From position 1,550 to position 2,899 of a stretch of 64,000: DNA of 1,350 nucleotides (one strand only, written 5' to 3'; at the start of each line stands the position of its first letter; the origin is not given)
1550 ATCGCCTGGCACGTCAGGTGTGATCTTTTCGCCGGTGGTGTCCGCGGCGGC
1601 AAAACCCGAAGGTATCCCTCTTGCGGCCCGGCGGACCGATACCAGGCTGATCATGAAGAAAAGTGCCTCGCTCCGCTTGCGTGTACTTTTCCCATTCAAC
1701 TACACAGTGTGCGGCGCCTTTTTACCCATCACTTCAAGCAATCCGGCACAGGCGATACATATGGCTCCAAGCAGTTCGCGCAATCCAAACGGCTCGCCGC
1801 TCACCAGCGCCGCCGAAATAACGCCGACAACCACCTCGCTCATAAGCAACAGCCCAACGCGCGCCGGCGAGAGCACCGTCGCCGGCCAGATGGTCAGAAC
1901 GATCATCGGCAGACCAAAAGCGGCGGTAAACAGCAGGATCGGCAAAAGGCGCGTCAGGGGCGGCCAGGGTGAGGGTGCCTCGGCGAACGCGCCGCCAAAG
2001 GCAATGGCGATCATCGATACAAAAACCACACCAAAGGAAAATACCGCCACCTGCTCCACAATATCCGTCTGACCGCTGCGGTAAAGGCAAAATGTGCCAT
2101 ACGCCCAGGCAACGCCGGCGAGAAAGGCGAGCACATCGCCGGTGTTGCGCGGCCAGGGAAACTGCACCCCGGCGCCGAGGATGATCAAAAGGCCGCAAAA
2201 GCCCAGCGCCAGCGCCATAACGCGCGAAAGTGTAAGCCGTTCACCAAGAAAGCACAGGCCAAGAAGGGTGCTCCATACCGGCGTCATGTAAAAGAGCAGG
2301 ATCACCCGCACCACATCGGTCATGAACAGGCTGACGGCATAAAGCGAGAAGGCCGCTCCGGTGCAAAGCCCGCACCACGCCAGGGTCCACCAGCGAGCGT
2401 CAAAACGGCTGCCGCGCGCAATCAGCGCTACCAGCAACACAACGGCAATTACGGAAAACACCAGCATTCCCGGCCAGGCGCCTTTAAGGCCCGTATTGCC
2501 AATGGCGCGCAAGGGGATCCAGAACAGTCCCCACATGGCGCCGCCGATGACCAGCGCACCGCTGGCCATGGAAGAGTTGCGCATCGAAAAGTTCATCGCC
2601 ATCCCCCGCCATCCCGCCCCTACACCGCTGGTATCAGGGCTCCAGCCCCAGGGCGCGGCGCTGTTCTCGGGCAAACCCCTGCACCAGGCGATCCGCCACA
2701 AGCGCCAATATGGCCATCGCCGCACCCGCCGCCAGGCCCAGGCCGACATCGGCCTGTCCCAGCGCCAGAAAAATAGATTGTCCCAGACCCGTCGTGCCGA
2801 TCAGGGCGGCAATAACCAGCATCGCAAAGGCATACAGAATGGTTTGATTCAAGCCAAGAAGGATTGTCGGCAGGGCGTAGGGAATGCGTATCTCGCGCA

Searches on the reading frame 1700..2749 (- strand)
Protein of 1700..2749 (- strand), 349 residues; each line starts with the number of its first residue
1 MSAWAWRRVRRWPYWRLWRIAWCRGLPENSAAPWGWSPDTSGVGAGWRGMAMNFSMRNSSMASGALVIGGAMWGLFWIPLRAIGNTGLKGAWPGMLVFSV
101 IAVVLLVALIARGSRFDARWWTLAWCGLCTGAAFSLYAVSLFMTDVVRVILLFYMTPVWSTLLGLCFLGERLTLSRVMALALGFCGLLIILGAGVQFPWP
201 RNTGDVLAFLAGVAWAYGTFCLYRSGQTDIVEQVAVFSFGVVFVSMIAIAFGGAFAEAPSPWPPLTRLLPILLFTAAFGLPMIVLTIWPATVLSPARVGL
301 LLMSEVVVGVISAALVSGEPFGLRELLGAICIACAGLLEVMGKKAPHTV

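Call 65: search_protein_families(library=pfam, proteins=[window:1700-2749:-], max_evalue=1e-8)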
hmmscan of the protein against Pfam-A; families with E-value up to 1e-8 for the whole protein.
window:1700-2749:- (349 aa): 1 family
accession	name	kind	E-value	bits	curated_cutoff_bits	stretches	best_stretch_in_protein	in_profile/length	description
PF00892.27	EamA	-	1.3e-18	68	28.2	1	66-191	7-134/135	EamA-like transporter family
